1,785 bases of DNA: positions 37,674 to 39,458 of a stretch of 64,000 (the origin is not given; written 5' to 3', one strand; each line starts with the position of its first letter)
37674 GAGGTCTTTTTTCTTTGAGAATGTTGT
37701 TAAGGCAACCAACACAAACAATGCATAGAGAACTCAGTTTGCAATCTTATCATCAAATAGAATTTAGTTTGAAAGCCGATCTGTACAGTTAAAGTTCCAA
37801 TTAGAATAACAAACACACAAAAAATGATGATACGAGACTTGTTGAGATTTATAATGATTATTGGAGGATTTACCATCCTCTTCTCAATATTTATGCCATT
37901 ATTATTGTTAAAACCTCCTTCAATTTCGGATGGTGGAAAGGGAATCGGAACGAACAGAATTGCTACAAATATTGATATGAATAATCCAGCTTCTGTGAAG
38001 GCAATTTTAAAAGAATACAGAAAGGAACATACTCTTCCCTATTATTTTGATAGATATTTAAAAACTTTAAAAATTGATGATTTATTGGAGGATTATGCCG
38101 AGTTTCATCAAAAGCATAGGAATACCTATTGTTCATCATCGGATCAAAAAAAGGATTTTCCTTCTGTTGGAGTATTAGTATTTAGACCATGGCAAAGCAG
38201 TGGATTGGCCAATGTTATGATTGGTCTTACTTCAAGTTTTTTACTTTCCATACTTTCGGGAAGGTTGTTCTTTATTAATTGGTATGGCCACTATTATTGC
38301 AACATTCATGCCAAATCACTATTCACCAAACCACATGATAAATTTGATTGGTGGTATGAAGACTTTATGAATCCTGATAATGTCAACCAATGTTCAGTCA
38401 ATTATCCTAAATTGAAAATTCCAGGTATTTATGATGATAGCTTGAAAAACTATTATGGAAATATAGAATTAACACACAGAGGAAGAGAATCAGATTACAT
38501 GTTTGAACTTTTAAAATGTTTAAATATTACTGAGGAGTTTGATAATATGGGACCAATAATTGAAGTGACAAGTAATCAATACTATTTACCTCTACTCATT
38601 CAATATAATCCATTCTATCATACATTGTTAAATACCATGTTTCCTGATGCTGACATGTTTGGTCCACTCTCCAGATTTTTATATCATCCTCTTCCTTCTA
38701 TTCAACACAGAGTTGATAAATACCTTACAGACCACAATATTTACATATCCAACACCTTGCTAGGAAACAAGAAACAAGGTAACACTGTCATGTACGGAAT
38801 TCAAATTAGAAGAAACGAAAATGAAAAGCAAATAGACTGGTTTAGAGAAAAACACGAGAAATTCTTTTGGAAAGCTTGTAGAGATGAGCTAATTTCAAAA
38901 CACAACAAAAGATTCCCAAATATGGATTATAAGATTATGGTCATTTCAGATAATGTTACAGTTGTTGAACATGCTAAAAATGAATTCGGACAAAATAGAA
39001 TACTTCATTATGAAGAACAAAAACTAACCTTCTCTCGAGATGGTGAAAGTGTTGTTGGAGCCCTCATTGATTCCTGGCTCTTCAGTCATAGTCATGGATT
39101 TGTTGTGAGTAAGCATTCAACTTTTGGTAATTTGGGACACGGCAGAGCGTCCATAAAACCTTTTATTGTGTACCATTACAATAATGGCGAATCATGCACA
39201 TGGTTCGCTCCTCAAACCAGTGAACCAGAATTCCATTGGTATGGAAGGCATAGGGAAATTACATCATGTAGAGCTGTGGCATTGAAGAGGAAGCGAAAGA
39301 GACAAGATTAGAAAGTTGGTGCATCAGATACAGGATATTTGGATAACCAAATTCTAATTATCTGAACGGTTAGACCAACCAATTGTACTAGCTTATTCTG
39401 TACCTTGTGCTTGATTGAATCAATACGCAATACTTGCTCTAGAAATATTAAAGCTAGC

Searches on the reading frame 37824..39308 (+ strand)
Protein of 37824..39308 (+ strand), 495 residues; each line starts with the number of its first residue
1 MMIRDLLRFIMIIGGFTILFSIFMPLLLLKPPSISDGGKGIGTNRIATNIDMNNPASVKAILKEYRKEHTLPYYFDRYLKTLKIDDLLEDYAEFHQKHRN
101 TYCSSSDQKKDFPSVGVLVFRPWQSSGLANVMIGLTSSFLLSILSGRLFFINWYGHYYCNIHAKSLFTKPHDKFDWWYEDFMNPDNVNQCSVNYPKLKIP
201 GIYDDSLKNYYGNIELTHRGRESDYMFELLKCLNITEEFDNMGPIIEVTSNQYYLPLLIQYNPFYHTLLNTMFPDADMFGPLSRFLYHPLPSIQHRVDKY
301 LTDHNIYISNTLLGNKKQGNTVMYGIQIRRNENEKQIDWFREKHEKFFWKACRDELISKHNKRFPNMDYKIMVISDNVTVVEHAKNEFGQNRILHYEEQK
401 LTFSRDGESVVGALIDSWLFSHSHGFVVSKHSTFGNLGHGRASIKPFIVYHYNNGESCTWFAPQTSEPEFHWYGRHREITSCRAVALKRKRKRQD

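Call 60: search_protein_families(library=pfam, proteins=[window:37824-39308:+], max_evalue=0.01)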
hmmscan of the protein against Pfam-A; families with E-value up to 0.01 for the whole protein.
window:37824-39308:+ (495 aa): 1 family
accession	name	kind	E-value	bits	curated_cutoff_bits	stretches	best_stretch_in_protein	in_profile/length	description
PF03254.18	XG_FTase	-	1.1e-09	37.9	23.4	2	125-302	109-289/475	Xyloglucan fucosyltransferase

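Call 64: find_homologous_proteins(query=window:37824-39308:+, max_evalue=1e-10)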
Query window:37824-39308:+ (495 aa): 4 proteins with E <= 1e-10 among 2698 candidates.
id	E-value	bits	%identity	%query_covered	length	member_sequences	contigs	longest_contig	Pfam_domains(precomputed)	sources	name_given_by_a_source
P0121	0.0e+0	1176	100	100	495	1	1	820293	PF03254.18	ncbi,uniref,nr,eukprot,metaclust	ncbi:predicted protein [Naegleria gruberi]|uniref:Predicted protein n=1 Tax=Naegleria gruberi TaxID=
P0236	9.4e-255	864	73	99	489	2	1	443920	PF03254.18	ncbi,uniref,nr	ncbi:hypothetical protein C9374_009117 [Naegleria lovaniensis]|uniref:Uncharacterized protein n=1 Ta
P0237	1.3e-208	712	62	90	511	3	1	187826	PF03254.18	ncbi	ncbi:hypothetical protein ABK040_012724 [Willaertia magna]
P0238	1.6e-86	309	38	94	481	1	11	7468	PF03254.18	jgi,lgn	jgi:hypothetical protein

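Call 65: find_encoding_contigs(protein=P0236, flank=5000, max_places=3)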
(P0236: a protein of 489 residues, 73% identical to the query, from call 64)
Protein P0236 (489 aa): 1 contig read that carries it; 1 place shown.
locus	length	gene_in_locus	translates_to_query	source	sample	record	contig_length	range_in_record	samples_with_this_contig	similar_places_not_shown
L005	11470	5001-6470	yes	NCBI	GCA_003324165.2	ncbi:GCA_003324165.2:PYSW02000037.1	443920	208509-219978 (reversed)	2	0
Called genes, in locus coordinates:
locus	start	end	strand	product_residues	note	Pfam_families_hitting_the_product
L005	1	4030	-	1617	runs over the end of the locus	PF00307:CH, PF00630:Filamin, PF05925:IpgD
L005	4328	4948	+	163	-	PF00179:UQ_con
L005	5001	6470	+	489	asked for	PF03254:XG_FTase (weak)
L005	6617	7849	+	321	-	PF00248:Aldo_ket_red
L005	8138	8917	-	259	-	PF00106:adh_short, PF08659:KR, PF13561:adh_short_C2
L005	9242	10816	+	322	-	PF01412:ArfGap, PF00168:C2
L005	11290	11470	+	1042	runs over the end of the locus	PF23116:HHD_RTEL1 (faint), PF23202:PAH_ZNF598 (faint), PF02671:PAH, PF08295:Sin3_corepress, PF16879:Sin3a_C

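Call 66: find_encoding_contigs(protein=P0237, flank=5000, max_places=2)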
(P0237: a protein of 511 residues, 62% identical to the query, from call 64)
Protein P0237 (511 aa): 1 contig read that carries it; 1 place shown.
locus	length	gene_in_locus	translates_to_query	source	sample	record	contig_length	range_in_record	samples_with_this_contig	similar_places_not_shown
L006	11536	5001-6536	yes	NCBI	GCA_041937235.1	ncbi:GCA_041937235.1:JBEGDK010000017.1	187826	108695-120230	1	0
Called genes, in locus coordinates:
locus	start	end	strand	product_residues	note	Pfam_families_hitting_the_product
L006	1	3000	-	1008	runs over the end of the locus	PF01804:Penicil_amidase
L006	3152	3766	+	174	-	PF00179:UQ_con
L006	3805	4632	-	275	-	-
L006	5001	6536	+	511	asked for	PF03254:XG_FTase (weak)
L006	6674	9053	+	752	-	PF08443:RimK (faint), PF00289:Biotin_carb_N, PF02222:ATP-grasp, PF02786:CPSase_L_D2, PF07478:Dala_Dala_lig_C, PF02785:Biotin_carb_C, PF00364:Biotin_lipoyl, PF25984:BSH_YknX (weak), +2 more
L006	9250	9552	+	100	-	-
